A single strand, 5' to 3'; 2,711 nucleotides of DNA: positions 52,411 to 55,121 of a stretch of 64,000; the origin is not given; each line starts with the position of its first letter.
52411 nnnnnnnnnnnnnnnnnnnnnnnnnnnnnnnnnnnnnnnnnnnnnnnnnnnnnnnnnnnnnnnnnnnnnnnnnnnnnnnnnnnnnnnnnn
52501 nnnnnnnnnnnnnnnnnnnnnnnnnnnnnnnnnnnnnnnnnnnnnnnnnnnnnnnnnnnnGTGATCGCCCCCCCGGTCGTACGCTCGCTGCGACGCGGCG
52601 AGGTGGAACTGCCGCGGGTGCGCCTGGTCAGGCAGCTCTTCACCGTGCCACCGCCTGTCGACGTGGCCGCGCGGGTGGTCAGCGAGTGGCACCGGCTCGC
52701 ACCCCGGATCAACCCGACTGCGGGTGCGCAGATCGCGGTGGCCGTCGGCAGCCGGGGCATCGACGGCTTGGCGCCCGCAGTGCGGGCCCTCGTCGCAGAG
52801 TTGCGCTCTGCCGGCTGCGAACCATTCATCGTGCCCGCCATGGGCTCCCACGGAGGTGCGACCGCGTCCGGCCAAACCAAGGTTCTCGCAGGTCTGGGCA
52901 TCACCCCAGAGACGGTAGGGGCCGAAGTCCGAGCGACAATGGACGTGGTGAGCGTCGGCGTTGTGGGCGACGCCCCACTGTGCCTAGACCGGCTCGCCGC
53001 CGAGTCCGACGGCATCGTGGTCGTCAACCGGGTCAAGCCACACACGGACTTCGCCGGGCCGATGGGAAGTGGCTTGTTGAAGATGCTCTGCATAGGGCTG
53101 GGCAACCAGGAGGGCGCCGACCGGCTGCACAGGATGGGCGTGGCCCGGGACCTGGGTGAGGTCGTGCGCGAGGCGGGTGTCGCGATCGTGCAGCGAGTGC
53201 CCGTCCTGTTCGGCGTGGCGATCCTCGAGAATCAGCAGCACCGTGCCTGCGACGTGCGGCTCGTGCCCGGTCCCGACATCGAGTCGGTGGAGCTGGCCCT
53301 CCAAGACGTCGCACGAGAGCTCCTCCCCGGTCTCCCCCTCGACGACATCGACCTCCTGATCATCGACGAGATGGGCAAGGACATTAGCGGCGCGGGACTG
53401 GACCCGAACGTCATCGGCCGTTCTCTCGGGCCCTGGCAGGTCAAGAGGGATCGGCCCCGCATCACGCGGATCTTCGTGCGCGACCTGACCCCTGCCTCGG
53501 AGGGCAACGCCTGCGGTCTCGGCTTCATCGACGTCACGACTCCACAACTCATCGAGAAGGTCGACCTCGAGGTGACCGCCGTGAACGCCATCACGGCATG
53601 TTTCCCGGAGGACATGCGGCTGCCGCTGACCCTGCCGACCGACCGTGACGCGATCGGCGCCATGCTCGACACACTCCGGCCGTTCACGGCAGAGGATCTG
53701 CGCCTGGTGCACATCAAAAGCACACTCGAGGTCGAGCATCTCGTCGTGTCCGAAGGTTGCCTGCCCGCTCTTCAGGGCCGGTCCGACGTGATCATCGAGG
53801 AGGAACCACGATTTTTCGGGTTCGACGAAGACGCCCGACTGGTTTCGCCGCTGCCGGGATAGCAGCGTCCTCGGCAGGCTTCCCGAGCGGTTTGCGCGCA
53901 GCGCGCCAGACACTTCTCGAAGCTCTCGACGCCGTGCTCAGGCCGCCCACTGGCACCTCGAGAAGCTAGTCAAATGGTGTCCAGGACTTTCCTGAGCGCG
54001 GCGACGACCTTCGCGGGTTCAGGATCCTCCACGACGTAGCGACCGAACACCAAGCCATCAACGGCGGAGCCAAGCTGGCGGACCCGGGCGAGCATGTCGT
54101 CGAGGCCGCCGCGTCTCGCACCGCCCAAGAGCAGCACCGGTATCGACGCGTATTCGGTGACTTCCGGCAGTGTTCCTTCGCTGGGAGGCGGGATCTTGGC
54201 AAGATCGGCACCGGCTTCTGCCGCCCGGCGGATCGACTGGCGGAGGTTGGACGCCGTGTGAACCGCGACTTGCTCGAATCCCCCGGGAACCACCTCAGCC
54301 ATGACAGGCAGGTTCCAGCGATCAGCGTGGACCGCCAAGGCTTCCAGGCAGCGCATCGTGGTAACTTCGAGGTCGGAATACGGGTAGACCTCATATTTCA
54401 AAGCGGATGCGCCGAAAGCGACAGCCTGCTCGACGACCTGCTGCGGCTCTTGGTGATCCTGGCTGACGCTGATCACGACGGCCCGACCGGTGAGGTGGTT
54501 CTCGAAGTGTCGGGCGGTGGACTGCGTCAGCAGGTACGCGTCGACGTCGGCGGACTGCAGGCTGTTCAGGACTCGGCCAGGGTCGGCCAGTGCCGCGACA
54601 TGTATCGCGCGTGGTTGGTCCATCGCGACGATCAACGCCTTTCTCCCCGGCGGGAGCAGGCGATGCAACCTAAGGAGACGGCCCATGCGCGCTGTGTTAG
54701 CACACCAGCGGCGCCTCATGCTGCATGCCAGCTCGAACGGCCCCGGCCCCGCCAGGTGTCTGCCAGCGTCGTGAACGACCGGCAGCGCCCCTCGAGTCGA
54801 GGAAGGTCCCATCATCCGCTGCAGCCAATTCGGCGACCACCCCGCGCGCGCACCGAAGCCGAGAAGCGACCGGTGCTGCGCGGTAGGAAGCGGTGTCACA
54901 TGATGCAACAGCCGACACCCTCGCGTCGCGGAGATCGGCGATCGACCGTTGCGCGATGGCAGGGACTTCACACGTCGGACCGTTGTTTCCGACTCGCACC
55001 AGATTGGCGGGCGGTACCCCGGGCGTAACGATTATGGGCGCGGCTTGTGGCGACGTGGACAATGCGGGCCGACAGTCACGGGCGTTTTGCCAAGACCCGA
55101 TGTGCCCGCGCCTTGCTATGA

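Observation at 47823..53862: Canonical hutU locked into an operon with aconitase X (DUF521 plus DUF126) and a LarA-like DUF2088 protein behind an NCS1 permease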

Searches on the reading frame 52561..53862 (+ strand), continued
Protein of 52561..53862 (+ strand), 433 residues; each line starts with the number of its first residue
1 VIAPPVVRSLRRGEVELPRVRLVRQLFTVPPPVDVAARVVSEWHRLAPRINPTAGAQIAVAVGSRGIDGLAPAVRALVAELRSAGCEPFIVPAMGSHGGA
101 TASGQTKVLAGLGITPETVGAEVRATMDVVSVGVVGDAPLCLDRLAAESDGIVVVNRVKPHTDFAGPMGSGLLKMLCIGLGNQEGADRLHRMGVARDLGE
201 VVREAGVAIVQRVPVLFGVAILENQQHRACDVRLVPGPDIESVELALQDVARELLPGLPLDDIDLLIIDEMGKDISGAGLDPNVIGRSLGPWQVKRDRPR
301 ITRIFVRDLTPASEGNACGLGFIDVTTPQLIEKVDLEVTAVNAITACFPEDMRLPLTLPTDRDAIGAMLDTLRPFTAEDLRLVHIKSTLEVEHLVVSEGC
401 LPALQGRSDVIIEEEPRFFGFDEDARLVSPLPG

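Call 65: predict_structure(alignment_id=A1)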
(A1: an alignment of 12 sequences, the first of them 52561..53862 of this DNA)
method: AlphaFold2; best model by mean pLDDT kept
length: 433 residues; sequences in the alignment: 12
mean_pLDDT: 75.2   pTM: 0.77
mean pLDDT of the five models: 75.2, 70.4, 69.1, 66.5, 52.7
residues with pLDDT >= 90: 117; 70-90: 180; 50-70: 69; < 50: 67
segments of 3 or more residues with pLDDT < 50: 1-5, 161-168, 274-278, 283-299, 314-323, 335-354
pLDDT, mean of each block of 10 residues (from residue 1): 47 74 81 94 92 93 80 97 97 72 85 93 94 90 95 83 43 85 78 67 89 94 81 93 80 61 76 52 44 41 72 44 55 47 31 57 81 77 81 85 80 89 88 71
secondary structure, 60 per line:
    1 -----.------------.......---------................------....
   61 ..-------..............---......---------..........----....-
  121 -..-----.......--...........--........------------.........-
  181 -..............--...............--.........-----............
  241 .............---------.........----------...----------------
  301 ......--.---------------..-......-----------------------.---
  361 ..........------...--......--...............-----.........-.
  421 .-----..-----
elements in order: E19-25 H35-50 E57-62 H70-83 E87-92 H102-111 H116-119 E129-135 E138-143 H144-148 E151-158 H171-179 H182-195 H198-212 E215-223 E229-236 H237-253 E263-271 E301-306 H328-333 H361-370 E382-387 E390-397 H398-404 E410-418

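Call 69: fold_search(model_id=the predicted structure, library=pdb)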
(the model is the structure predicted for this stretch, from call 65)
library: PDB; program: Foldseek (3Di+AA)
matches with E <= 10: 1348; with E <= 0.001: 18
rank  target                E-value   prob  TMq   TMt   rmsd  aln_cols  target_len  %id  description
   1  7s91                  9.3e-11  1.00  0.44  0.47   9.9       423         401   15  Structure of the malate racemase mar2 apoprotein from Thermoanaerobacterium thermosaccharolyticum at 2.25 angstroms reso (released 2021-10-13)
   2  6d6z                  1.4e-10  1.00  0.44  0.48   9.6       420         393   15  Structure of the malate racemase apoprotein from Thermoanaerobacterium thermosaccharolyticum (released 2019-04-24)
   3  9eia_B                4.4e-10  1.00  0.45  0.46   5.7       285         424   17  A broad-substrate spectrum lactate racemase A from Isosphaera pallida in complex with copurified D-lactate (released 2025-01-29)
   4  9eia_A                4.5e-09  1.00  0.45  0.46   6.7       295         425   18  A broad-substrate spectrum lactate racemase A from Isosphaera pallida in complex with copurified D-lactate (released 2025-01-29)
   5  9q3k_A                6.4e-09  1.00  0.44  0.40   3.8       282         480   13  Structure of LarA-like nickel-pincer nucleotide cofactor-utilizing enzyme with a single catalytic histidine residue fr (released 2025-09-24)
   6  2yjg_A                6.4e-09  1.00  0.45  0.46   5.0       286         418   14  Structure of the lactate racemase apoprotein from Thermoanaerobacterium thermosaccharolyticum (released 2012-05-30)
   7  9eid                  7.2e-09  1.00  0.44  0.45   5.7       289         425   16  A broad-substrate spectrum lactate racemase A from Isosphaera pallida in complex with D-2-Hydroxybutyrate (released 2025-01-29)
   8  9q3j_E                1.2e-08  1.00  0.44  0.42   9.6       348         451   16  Structures of LarA-like nickel-pincer nucleotide cofactor-utilizing enzyme with a single catalytic histidine residue f (released 2025-09-17)
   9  6c1w_A                1.3e-08  1.00  0.47  0.47   7.9       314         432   14  A tethered niacin-derived pincer complex with a nickel-carbon or sulfite-carbon bond in lactate racemase (released 2018-03-14)
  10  9q3j_G                1.5e-08  1.00  0.44  0.43   6.3       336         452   15  Structures of LarA-like nickel-pincer nucleotide cofactor-utilizing enzyme with a single catalytic histidine residue f (released 2025-09-17)
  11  5huq_B                4.3e-08  1.00  0.46  0.46   7.7       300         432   14  A tethered niacin-derived pincer complex with a nickel-carbon bond in lactate racemase (released 2016-02-10)
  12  2yjg_B                6.2e-08  1.00  0.42  0.43   5.1       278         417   12  Structure of the lactate racemase apoprotein from Thermoanaerobacterium thermosaccharolyticum (released 2012-05-30)
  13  9q3j_H                7.8e-08  1.00  0.43  0.42   6.5       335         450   14  Structures of LarA-like nickel-pincer nucleotide cofactor-utilizing enzyme with a single catalytic histidine residue f (released 2025-09-17)
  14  9q3j_A                9.4e-08  1.00  0.42  0.40   8.0       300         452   16  Structures of LarA-like nickel-pincer nucleotide cofactor-utilizing enzyme with a single catalytic histidine residue f (released 2025-09-17)
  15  8ezf                  9.9e-08  1.00  0.48  0.50   9.2       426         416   12  A tethered niacin-derived pincer complex with a nickel-carbon or sulfite-carbon bond in lactate racemase R98A/R100A vari (released 2023-01-25)
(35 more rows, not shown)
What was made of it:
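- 52561..53862 (+): LarA homolog of group 22 (433 aa), a probable NPN-dependent 2-hydroxy-acid racemase/epimerase. AlphaFold model with pLDDT 75; the top 18 PDB fold matches are all LarA family (calls 65, 69).
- Tried and rejected: The fold search was needed to confirm LarA homology (call 69).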

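Call 82: find_encoding_contigs(protein=P0036, flank=8000, max_places=1)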
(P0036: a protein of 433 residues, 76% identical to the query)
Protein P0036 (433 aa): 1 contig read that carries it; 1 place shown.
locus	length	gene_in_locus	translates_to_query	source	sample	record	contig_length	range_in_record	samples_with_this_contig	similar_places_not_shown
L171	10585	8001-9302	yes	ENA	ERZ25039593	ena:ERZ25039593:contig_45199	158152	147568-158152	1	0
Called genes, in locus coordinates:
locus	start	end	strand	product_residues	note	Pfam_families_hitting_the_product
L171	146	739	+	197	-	-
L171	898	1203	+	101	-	PF00528:BPD_transp_1 (faint)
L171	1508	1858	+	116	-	-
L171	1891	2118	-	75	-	-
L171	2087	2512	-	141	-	PF00155:Aminotran_1_2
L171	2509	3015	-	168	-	PF00155:Aminotran_1_2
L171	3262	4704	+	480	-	PF02133:Transp_cyt_pur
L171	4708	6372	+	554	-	PF17391:Urocanase_N, PF01175:Urocanase, PF17392:Urocanase_C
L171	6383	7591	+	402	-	PF04412:AcnX, PF28403:AcnX_2nd, PF28406:AcnX_3rd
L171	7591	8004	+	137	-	PF01989:AcnX_swivel_put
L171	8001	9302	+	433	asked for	-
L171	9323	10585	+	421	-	?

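Call 83: find_encoding_contigs(protein=P0043, flank=8000, max_places=1)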
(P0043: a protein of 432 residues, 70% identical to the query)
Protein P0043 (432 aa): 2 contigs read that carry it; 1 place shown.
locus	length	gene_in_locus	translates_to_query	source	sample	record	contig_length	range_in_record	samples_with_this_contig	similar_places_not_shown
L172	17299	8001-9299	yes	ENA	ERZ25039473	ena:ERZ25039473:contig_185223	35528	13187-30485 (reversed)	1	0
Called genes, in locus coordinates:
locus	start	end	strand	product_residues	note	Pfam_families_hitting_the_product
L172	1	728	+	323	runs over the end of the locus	PF01145:Band_7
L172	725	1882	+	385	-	PF03979:Sigma70_r1_1, PF00140:Sigma70_r1_2, PF04542:Sigma70_r2, PF04539:Sigma70_r3, PF04545:Sigma70_r4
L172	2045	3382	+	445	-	PF00083:Sugar_tr (weak), PF12832:MFS_1_like (weak), PF07690:MFS_1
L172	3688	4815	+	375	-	PF01070:FMN_dh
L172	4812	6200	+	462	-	PF00221:Lyase_aromatic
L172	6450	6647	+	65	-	-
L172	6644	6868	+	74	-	PF02133:Transp_cyt_pur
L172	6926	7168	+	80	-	-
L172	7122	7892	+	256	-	PF02133:Transp_cyt_pur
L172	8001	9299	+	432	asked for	-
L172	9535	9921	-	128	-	PF07883:Cupin_2 (weak)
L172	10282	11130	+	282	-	PF00892:EamA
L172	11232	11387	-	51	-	-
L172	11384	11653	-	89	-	PF22677:Ble-like_N (weak)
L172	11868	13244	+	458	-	PF00089:Trypsin, PF13365:Trypsin_2, PF00595:PDZ (weak), PF13180:PDZ_2, PF17820:PDZ_6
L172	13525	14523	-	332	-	PF01116:F_bP_aldolase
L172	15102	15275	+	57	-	-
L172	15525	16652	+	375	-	PF03979:Sigma70_r1_1, PF00140:Sigma70_r1_2, PF04542:Sigma70_r2, PF04539:Sigma70_r3, PF04545:Sigma70_r4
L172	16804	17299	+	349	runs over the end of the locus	PF00155:Aminotran_1_2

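Call 84: find_encoding_contigs(protein=P0047, flank=8000, max_places=1)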
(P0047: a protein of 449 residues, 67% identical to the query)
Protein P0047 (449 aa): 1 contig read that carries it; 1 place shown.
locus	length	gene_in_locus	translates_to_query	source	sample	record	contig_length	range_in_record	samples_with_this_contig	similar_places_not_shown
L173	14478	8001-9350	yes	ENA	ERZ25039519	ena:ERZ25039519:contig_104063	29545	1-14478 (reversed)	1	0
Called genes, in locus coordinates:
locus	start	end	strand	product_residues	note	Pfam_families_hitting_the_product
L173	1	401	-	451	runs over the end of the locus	PF00202:Aminotran_3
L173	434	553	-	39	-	-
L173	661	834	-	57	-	-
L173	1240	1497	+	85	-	-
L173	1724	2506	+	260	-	PF00392:GntR, PF07729:FCD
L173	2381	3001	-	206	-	-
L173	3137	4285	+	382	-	PF00294:PfkB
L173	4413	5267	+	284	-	PF02540:NAD_synthase (faint), PF00733:Asn_synthase (weak)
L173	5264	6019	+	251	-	PF00731:AIRC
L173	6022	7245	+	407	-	PF01969:Ni_insertion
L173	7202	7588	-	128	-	-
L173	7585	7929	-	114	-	-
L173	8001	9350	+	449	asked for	-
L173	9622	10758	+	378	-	PF01408:GFO_IDH_MocA, PF02894:GFO_IDH_MocA_C, PF22725:GFO_IDH_MocA_C3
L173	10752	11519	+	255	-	PF00392:GntR, PF07729:FCD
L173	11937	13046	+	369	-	PF01548:DEDD_Tnp_IS110, PF02371:Transposase_20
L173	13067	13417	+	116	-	-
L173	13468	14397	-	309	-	PF13011:LZ_Tnp_IS481 (weak), PF13384:HTH_23, PF13518:HTH_28, PF13551:HTH_29, PF13565:HTH_32, PF00665:rve, PF13683:rve_3, PF13333:rve_2 (weak)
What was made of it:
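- On LarA superfamily, group 22 (NF052515): A 67% homolog is flanked by larE-, larB- and larC-type genes (the larE-type match is faint) in L173 (call 84).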

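Call 85: find_encoding_contigs(protein=P0051, flank=8000, max_places=1)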
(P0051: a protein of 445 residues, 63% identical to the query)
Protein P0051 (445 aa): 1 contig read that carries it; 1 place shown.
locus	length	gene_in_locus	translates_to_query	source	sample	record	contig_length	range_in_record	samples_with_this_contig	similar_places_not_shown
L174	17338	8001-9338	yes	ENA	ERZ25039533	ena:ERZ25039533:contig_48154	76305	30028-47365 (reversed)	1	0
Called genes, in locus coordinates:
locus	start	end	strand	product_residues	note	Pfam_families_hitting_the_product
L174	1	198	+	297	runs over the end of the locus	-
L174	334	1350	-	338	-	PF18884:TSP3_bac (weak), PF04885:Stig1 (faint)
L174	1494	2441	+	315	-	PF00685:Sulfotransfer_1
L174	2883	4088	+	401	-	PF00155:Aminotran_1_2, PF01053:Cys_Met_Meta_PP (weak), PF01041:DegT_DnrJ_EryC1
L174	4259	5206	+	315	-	PF08240:ADH_N, PF00107:ADH_zinc_N, PF13602:ADH_zinc_N_2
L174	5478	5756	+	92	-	PF05015:HigB-like_toxin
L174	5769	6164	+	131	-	-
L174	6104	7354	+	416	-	PF02589:LUD_dom, PF13187:Fer4_9 (faint), PF12838:Fer4_7 (faint), PF13183:Fer4_8, PF13534:Fer4_17 (weak), PF11870:LutB_C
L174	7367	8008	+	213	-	PF02589:LUD_dom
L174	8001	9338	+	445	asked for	PF09861:Lar_N (weak)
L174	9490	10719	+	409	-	PF00155:Aminotran_1_2, PF00266:Aminotran_5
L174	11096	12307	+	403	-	PF03417:AAT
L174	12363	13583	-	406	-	PF00144:Beta-lactamase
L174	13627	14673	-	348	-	PF00005:ABC_tran, PF02463:SMC_N (faint), PF13401:AAA_22 (faint), PF13304:AAA_21 (faint), PF08352:oligo_HPY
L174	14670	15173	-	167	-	PF08352:oligo_HPY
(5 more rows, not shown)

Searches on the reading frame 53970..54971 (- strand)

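Call 3: search_protein_families(library=pfam, proteins=[window:53970-54971:-], max_evalue=0.01)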
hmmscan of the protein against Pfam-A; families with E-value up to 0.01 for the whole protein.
window:53970-54971:- (333 aa): 2 families
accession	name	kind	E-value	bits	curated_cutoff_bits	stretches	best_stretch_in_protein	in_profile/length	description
PF01791.15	DeoC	-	7e-11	42.6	23.8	1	113-311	2-224/229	DeoC/LacD family aldolase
PF17940.6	TetR_C_31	-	0.0026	18.3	27.4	0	286-331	60-106/107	Tetracyclin repressor-like, C-terminal domain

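Call 9: search_protein_families(library=ncbifam, proteins=[window:53970-54971:-], max_evalue=0.01)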
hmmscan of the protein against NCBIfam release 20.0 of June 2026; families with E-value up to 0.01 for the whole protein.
window:53970-54971:- (333 aa): 6 families
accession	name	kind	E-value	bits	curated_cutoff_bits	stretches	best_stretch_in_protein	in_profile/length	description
NF005556.0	PRK07226.1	subfamily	1.4e-26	93.5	241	1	95-330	3-251/267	2-amino-3,7-dideoxy-D-threo-hept-6-ulosonate synthase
TIGR01949.1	ADH_synth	equivalog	6.9e-21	75.1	299.45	1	96-330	1-244/255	2-amino-3,7-dideoxy-D-threo-hept-6-ulosonate synthase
NF040816.1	Fbpase1_Arch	equivalog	1.7e-19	70.3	430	1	94-330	4-257/271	class I fructose-bisphosphate aldolase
NF041223.1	BagB_FevI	exception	3.3e-19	69.1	500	1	95-329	6-253/257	bagremycin/ferroverdin biosynthesis DhnA-type aldolase BagB/FevI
NF006081.0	PRK08227.1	equivalog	1.9e-08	34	297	1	162-330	101-273/291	3-hydroxy-5-phosphonooxypentane-2,4-dione thiolase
NF006704.0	PRK09250.1-1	equivalog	0.0031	16.4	277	1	173-265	119-213/308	class I fructose-bisphosphate aldolase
